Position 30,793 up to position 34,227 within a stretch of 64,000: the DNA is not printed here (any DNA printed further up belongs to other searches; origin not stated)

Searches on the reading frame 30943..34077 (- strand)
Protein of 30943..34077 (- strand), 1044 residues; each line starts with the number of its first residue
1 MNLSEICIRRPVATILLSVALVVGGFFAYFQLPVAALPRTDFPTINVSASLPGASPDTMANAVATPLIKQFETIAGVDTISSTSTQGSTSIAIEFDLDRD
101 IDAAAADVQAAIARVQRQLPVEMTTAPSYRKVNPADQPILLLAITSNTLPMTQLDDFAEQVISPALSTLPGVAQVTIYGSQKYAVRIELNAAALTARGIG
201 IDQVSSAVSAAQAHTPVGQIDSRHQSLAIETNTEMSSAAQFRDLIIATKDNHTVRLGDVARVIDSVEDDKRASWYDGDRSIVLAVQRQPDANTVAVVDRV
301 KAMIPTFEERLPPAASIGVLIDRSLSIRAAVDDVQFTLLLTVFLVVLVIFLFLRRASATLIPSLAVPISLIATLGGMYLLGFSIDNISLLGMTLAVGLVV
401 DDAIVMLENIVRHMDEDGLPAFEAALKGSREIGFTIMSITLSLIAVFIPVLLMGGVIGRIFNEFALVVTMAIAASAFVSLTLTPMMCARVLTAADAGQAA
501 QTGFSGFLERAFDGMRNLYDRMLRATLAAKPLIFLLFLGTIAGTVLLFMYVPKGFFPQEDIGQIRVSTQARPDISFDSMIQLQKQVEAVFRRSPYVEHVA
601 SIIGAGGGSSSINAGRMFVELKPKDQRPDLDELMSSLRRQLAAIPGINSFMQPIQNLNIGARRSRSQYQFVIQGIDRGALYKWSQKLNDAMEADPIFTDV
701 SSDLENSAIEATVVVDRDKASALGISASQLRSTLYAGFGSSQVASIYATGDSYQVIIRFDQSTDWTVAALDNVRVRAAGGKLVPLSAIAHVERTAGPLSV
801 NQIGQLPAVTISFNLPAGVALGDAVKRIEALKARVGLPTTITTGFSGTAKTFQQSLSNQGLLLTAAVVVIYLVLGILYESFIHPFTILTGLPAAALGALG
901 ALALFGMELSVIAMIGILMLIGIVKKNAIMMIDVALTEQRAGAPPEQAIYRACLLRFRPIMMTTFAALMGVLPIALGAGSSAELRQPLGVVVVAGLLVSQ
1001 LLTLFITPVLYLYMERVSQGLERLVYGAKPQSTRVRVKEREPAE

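Call 16: search_protein_families(library=pfam, proteins=[window:30943-34077:-], max_evalue=0.001)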
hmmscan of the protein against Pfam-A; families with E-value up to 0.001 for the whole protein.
window:30943-34077:- (1044 aa): 3 families
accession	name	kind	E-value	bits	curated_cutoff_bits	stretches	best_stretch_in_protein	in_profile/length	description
PF00873.25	ACR_tran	-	0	1021.6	28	1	4-1014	2-1020/1021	AcrB/AcrD/AcrF family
PF02355.23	SecD_SecF_C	-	3.1e-08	33.7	20.5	1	854-1015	27-187/189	Protein export membrane protein SecD/SecF, C-terminal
PF03176.21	MMPL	-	0.00037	20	20.5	0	329-488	140-300/333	MMPL family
